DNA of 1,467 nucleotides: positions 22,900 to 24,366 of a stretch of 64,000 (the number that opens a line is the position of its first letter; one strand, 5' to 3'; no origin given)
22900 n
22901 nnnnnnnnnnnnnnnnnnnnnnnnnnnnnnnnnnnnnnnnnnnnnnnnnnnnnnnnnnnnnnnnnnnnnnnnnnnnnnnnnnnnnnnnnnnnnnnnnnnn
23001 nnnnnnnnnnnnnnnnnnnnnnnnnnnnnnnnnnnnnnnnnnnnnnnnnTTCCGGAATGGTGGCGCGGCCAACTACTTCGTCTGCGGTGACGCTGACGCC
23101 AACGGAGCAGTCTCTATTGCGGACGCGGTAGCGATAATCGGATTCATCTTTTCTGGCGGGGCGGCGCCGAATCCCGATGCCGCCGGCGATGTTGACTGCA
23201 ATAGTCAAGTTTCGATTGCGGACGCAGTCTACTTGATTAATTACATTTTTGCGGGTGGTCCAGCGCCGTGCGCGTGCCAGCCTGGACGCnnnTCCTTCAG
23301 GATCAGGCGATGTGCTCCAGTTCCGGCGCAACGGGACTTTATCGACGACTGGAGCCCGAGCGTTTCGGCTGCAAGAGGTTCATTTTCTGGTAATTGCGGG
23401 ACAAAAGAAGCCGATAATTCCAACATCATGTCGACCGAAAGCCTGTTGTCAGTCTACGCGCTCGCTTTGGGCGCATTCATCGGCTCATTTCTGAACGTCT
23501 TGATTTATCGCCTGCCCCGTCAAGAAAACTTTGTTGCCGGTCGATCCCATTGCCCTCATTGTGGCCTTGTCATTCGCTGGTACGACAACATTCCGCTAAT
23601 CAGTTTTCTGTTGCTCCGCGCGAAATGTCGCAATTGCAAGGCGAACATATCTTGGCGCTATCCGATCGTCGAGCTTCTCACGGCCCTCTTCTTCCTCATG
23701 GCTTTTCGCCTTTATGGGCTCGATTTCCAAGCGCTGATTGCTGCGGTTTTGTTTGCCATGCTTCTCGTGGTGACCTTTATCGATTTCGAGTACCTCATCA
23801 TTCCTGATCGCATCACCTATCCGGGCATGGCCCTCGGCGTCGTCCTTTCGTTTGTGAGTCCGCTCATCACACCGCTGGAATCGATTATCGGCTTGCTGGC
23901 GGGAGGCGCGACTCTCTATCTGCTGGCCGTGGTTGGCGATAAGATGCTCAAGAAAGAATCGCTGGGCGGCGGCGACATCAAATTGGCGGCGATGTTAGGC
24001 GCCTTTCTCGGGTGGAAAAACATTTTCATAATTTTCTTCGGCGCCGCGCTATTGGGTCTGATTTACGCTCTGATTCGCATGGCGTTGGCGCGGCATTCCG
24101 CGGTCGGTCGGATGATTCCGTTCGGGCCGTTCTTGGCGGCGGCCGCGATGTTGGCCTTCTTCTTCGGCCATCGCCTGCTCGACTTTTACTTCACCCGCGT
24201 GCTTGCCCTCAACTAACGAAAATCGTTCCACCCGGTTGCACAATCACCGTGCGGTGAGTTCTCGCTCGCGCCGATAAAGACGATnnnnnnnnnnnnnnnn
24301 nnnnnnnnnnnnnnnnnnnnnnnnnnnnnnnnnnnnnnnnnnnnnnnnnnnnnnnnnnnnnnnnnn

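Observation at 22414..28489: Two secreted proteins share a cysteine-bracketed double-dockerin-like C-terminal tail, flanking a prepilin peptidase and a PAS sensor kinase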

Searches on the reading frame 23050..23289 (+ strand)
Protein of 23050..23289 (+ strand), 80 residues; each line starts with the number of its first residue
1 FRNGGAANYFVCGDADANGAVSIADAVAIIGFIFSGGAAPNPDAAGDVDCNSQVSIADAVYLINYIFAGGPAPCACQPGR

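Call 8: search_protein_families(library=pfam, proteins=[window:23050-23289:+], max_evalue=10)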
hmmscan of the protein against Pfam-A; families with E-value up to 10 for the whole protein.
window:23050-23289:+ (80 aa): 1 family
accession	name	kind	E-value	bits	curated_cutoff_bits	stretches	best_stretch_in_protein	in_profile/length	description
PF00404.24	Dockerin_1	-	1.2e-06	29.1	22.9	1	13-66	2-56/57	Dockerin type I domain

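Call 50: find_related_loci(query=A3, collection=genome_contigs, flank=3000)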
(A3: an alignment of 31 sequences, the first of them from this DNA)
Query A3 (71 aa) in genome_contigs; peptide patterns used: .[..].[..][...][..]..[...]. (x = any residue, [..] = any of these).
573 stretches matched a pattern (row limit reached: there are more); 537 encode a relative of the query (tblastn E <= 1e-3); the best 80 are kept; 79 distinct loci.
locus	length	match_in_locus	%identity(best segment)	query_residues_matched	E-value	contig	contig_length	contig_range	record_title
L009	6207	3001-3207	71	1-69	4e-29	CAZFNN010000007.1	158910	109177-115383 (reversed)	MAG TPA_asm: uncultured Ignavibacteria bacterium isolate SRP323723_co1_126 genome assembly, contig: NODE_75_length_15891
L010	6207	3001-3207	70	1-69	4e-28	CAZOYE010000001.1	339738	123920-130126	MAG TPA_asm: uncultured Ignavibacteria bacterium isolate SRP323723_co1_129 genome assembly, contig: NODE_9_length_339738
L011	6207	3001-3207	72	1-69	4e-28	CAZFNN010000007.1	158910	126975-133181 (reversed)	MAG TPA_asm: uncultured Ignavibacteria bacterium isolate SRP323723_co1_126 genome assembly, contig: NODE_75_length_15891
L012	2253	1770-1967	68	1-66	6e-28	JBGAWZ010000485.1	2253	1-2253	MAG: Candidatus Zixiibacteriota bacterium isolate MAG_AAO_AS.78 AAOAS-78_scaffold_113079, whole genome shotgun sequence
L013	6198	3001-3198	70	1-66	1e-27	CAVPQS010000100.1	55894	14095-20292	MAG: uncultured bacterium isolate MFD10097.bin.1.9 genome assembly, contig: contig_7728, whole genome shotgun sequence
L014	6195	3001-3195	69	1-65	1e-27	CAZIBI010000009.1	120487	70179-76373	MAG TPA_asm: uncultured Ignavibacteria bacterium isolate binchicken_co199_86 genome assembly, contig: NODE_209_length_12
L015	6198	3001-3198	71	1-66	2e-27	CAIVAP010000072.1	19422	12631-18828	uncultured bacterium isolate AlinenSediments_bin-0053 genome assembly, contig: bin-0053:072/302, whole genome shotgun se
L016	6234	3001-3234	70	1-70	3e-27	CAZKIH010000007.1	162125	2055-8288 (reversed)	MAG TPA_asm: uncultured Ignavibacteria bacterium isolate SRP173033_co2_66 genome assembly, contig: NODE_32_length_162125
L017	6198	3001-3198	70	1-66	4e-27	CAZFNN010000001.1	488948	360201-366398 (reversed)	MAG TPA_asm: uncultured Ignavibacteria bacterium isolate SRP323723_co1_126 genome assembly, contig: NODE_3_length_488948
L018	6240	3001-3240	65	1-71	6e-27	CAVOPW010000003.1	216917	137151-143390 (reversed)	MAG: uncultured bacterium isolate MFD00032.bin.2.168 genome assembly, contig: contig_11057, whole genome shotgun sequenc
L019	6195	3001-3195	72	2-70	5e-27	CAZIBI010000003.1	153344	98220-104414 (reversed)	MAG TPA_asm: uncultured Ignavibacteria bacterium isolate binchicken_co199_86 genome assembly, contig: NODE_119_length_15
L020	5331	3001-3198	71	1-66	7e-27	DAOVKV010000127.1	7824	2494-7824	MAG TPA_asm: bacterium isolate CSMAG_1428 CSMAG_1428_k141_2110727_length_7824_cov_13.0927, whole genome shotgun sequence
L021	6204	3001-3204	70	1-66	9e-27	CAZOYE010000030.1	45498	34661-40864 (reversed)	MAG TPA_asm: uncultured Ignavibacteria bacterium isolate SRP323723_co1_129 genome assembly, contig: NODE_645_length_4549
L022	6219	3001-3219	63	1-71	1e-26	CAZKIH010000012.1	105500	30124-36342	MAG TPA_asm: uncultured Ignavibacteria bacterium isolate SRP173033_co2_66 genome assembly, contig: NODE_63_length_105500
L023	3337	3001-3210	71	1-70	2e-27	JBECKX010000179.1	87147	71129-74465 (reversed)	MAG: Candidatus Zixiibacteriota bacterium isolate ETDI71 k127_2458632, whole genome shotgun sequence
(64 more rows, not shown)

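Call 51: find_homologous_proteins(query=A3, max_evalue=0.00001)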
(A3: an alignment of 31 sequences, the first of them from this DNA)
Query A3 (31 sequences) (71 aa, profile of the alignment): 639 proteins with E <= 0.00001 among 1632 candidates; the best 120 are listed.
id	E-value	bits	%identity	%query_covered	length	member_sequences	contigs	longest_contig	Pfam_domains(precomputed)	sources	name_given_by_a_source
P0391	1.0e-34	136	60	89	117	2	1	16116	PF00404.25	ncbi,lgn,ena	-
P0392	3.0e-34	135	68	96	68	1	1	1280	PF00404.25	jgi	jgi:hypothetical protein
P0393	2.3e-33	132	67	97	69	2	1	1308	PF00404.25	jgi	jgi:hypothetical protein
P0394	5.9e-33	130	62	97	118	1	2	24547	PF00404.25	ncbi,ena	ncbi:MAG: dockerin type I domain-containing protein [Candidatus Zixiibacteriota bacterium]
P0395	6.7e-33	130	65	93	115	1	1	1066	PF00404.25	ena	-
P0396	7.0e-33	130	49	96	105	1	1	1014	PF00404.25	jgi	jgi:hypothetical protein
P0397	9.2e-33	130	62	85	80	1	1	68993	PF00404.25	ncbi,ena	-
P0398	1.0e-32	130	64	97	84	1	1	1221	PF00404.25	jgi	-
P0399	4.1e-32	128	66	90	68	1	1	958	PF00404.25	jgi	jgi:hypothetical protein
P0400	4.3e-32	128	71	97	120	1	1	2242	PF00404.25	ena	-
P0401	7.7e-32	127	63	92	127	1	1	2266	PF00404.25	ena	-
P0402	9.6e-32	127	67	93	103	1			PF00404.25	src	-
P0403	1.1e-31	126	62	93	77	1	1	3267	PF00404.25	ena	-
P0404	2.0e-31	125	67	93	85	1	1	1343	PF00404.25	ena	-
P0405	2.1e-31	125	63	94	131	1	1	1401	-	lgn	-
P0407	6.2e-31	124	70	89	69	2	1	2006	PF00404.25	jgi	jgi:hypothetical protein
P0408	6.6e-31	124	62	97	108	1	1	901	PF00404.25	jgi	jgi:hypothetical protein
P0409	7.7e-31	124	64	93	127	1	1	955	PF00404.25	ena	-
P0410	9.1e-31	123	62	93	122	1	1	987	PF00404.25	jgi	jgi:hypothetical protein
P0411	1.0e-30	123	58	97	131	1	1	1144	PF00404.25,PF05345.19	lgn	-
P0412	1.6e-30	123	61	93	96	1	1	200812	PF00404.25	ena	-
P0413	1.8e-30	122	65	92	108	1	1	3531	PF00404.25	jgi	jgi:hypothetical protein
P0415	2.1e-30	122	73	93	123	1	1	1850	PF00404.25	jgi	-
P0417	3.6e-30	121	57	92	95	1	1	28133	PF00404.25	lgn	-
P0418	8.0e-30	120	58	93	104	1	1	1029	PF00404.25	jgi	jgi:hypothetical protein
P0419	8.8e-30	120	64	93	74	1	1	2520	PF00404.25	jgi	jgi:hypothetical protein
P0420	9.3e-30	120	62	92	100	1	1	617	PF00404.25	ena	-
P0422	1.2e-29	120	64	93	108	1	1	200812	PF00404.25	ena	-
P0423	1.4e-29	120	65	92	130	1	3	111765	PF00404.25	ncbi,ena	ncbi:MAG: dockerin type I repeat-containing protein [Candidatus Zixiibacteriota bacterium]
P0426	1.8e-29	119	60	97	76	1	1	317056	PF00404.25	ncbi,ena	-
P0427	2.3e-29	119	65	96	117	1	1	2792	PF00404.25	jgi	jgi:hypothetical protein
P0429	3.4e-29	118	65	92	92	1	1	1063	PF00404.25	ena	-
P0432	4.9e-29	118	58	96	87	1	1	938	PF00404.25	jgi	jgi:hypothetical protein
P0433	5.9e-29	118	61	93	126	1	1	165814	PF00404.25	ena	-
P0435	1.4e-28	116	60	92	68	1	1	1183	PF00404.25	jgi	jgi:hypothetical protein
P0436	1.7e-28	116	60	94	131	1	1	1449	PF00404.25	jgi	jgi:hypothetical protein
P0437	1.8e-28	116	58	90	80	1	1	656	PF00404.25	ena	-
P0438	1.9e-28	116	60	97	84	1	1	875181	PF00404.25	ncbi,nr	ncbi:MAG: dockerin type I repeat-containing protein [bacterium]|nr:dockerin type I repeat-containing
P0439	2.0e-28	116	60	92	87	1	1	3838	PF00404.25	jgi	jgi:hypothetical protein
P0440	2.2e-28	116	61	93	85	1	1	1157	PF00404.25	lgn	-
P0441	2.9e-28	115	66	92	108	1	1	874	PF00404.25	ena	-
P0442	3.1e-28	115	63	92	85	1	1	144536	PF00404.25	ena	-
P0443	3.7e-28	115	58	93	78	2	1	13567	PF00404.25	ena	-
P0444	5.4e-28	115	65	92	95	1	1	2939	PF00404.25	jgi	jgi:hypothetical protein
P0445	5.7e-28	114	58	92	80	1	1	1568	PF00404.25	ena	-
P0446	5.9e-28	114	59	97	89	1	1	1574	PF00404.25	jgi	jgi:hypothetical protein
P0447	6.0e-28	114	65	85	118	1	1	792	PF00404.25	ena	-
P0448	6.9e-28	114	57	86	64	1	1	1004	PF00404.25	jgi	jgi:hypothetical protein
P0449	8.7e-28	114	60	92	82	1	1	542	PF00404.25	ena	-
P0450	1.1e-27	114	53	87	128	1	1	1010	PF00404.25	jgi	jgi:hypothetical protein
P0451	1.1e-27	114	58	92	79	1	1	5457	PF00404.25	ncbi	-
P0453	1.2e-27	113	57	92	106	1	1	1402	PF00404.25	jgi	jgi:hypothetical protein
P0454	1.4e-27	113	59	92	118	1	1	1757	PF00404.25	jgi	jgi:hypothetical protein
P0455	1.6e-27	113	62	93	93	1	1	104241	PF00404.25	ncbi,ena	-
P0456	1.8e-27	113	63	89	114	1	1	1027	PF00404.25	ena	-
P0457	1.9e-27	113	54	100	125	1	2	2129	PF00404.25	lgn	-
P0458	2.0e-27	113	57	92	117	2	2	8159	PF00404.25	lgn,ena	-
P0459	2.3e-27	112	59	97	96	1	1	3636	PF00404.25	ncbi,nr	ncbi:MAG: hypothetical protein E4G91_06565 [Candidatus Zixiibacteriota bacterium]|nr:MAG: hypothetic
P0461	2.7e-27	112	55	92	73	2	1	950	PF00404.25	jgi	jgi:hypothetical protein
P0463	2.9e-27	112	55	93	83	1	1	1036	PF00404.25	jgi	-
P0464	2.9e-27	112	62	93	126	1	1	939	PF00404.25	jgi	jgi:hypothetical protein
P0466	3.0e-27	112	59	89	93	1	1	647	PF00404.25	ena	-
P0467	3.9e-27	112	57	97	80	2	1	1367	PF00404.25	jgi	jgi:hypothetical protein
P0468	4.7e-27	111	60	87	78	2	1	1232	PF00404.25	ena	-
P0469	4.8e-27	111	58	93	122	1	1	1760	PF00404.25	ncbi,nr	ncbi:MAG: dockerin type I repeat-containing protein, partial [candidate division Zixibacteria bacter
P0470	4.8e-27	111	63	92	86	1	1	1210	PF00404.25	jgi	jgi:hypothetical protein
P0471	5.3e-27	111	53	93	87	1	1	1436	PF00404.25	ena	-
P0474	7.5e-27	111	55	92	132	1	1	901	PF00404.25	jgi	jgi:hypothetical protein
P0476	7.8e-27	111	60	92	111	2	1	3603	PF00404.25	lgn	-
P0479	9.1e-27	111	64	96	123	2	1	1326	PF00404.25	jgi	-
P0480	9.2e-27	111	53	93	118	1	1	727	PF00404.25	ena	-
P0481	9.4e-27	111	52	92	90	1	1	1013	PF00404.25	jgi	jgi:hypothetical protein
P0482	9.4e-27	111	62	92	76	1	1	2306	PF00404.25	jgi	jgi:hypothetical protein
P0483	1.1e-26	110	62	93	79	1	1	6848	PF00404.25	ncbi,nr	ncbi:MAG: dockerin type I repeat-containing protein [candidate division Zixibacteria bacterium]|nr:d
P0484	1.2e-26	110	55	97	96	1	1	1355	PF00404.25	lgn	-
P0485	1.4e-26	110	52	89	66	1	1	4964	PF00404.25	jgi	jgi:hypothetical protein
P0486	1.5e-26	110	54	97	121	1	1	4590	PF00404.25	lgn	-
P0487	1.5e-26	110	51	92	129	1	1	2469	PF00404.25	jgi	jgi:hypothetical protein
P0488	1.6e-26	110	54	92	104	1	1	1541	PF00404.25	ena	-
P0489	1.6e-26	110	52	92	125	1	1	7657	PF00404.25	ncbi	ncbi:MAG: dockerin type I domain-containing protein, partial [bacterium]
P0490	2.0e-26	109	58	87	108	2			PF00404.25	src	-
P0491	2.1e-26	109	48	97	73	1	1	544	PF00404.25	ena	-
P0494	2.5e-26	109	55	92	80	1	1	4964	PF00404.25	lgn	-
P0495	2.6e-26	109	61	87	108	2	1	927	PF00404.25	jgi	-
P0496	2.7e-26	109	58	93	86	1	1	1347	PF00404.25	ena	-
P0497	2.8e-26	109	56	89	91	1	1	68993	PF00404.25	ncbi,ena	-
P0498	3.2e-26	109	53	93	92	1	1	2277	PF00404.25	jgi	-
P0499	3.3e-26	109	55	92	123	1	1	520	PF00404.25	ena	-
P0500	3.9e-26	109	55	94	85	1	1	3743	PF00404.25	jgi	jgi:hypothetical protein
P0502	4.7e-26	108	57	92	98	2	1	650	PF00404.25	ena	-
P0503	4.8e-26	108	52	93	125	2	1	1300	PF00404.25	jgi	jgi:hypothetical protein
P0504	5.4e-26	108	54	89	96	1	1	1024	PF00404.25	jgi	jgi:hypothetical protein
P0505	5.8e-26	108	55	92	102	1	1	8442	PF00404.25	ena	-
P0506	5.9e-26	108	57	89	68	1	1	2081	PF00404.25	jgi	jgi:hypothetical protein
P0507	6.0e-26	108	52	89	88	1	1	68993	PF00404.25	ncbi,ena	-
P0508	7.5e-26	108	53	90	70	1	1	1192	PF00404.25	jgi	jgi:hypothetical protein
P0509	8.5e-26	107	58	94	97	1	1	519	PF00404.25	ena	-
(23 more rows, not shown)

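Call 63: search_protein_families(library=pfam, alignment_id=A3, max_evalue=0.01)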
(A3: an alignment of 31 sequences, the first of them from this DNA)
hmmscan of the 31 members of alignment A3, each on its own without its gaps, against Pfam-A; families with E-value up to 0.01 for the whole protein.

A. member 1, seq(71 aa): 1 family
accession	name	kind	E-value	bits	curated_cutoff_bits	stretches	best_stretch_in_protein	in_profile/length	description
PF00404.24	Dockerin_1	-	8.1e-07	29.6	22.9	1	4-57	2-56/57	Dockerin type I domain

B. families by the number of members that match (of 31 scanned): 4 families
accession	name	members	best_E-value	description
PF00404.24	Dockerin_1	31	2.7e-11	Dockerin type I domain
PF00036.39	EF-hand_1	1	0.0027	EF hand domain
PF17121.11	zf-C3HC4_5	1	0.0044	Zinc finger, C3HC4 type (RING finger)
PF13405.12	EF-hand_6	1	0.0057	EF-hand domain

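Call 67: search_protein_families(library=pfam, alignment_id=A4, max_evalue=0.0001)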
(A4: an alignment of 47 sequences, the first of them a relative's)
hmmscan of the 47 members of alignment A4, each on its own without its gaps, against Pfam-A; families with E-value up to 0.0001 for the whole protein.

A. member 1, L009:2698-3207:+ (170 aa): 1 family
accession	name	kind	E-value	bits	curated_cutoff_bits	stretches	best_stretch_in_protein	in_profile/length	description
PF00404.24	Dockerin_1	-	1.3e-07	32.2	22.9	1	105-158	2-56/57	Dockerin type I domain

B. families by the number of members that match (of 47 scanned): 36 families (the first 25 are shown)
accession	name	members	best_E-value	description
PF00404.24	Dockerin_1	34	7.2e-16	Dockerin type I domain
PF02412.23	TSP_3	10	3e-22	Thrombospondin type 3 repeat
PF05345.18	He_PIG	8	9.7e-14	Putative Ig domain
PF06739.17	SBBP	6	1.8e-56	Beta-propeller repeat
PF13517.12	FG-GAP_3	6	1.3e-47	FG-GAP-like repeat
PF25778.1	DUF7948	5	1.8e-62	Domain of unknown function (DUF7948)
PF04389.22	Peptidase_M28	4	2.2e-37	Peptidase family M28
PF01433.26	Peptidase_M1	4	2.4e-29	Peptidase family M1 domain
PF01839.29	FG-GAP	4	1.3e-17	FG-GAP repeat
PF07593.17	UnbV_ASPIC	4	7.7e-15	ASPIC and UnbV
PF17900.6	Peptidase_M1_N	4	1.2e-12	Peptidase M1 N-terminal domain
PF13385.13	Laminin_G_3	3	4.3e-35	Concanavalin A-like lectin/glucanases superfamily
PF13229.12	Beta_helix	3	5e-23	Right handed beta helix region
PF00082.27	Peptidase_S8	2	1.2e-40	Subtilase family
PF13088.12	BNR_2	2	9.1e-12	BNR repeat-like domain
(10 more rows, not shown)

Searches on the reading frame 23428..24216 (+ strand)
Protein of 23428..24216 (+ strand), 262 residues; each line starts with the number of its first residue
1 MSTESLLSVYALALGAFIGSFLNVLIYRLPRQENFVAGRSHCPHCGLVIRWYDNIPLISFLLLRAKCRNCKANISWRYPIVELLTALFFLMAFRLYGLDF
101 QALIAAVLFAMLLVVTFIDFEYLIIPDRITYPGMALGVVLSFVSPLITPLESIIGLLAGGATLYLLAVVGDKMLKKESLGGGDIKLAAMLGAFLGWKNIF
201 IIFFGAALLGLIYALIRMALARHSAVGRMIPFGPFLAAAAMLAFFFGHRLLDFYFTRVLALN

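Call 3: search_protein_families(library=pfam, proteins=[window:23428-24216:+], max_evalue=0.01)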
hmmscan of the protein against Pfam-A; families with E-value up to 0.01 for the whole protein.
window:23428-24216:+ (262 aa): 2 families
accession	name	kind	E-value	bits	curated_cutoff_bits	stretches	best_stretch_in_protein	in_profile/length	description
PF06750.18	A24_N_bact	-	1e-35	122.1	23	1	14-93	2-81/84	Bacterial Peptidase A24 N-terminal domain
PF01478.23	Peptidase_A24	-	1.1e-22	80.9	26.5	1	107-215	2-104/104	Type IV leader peptidase family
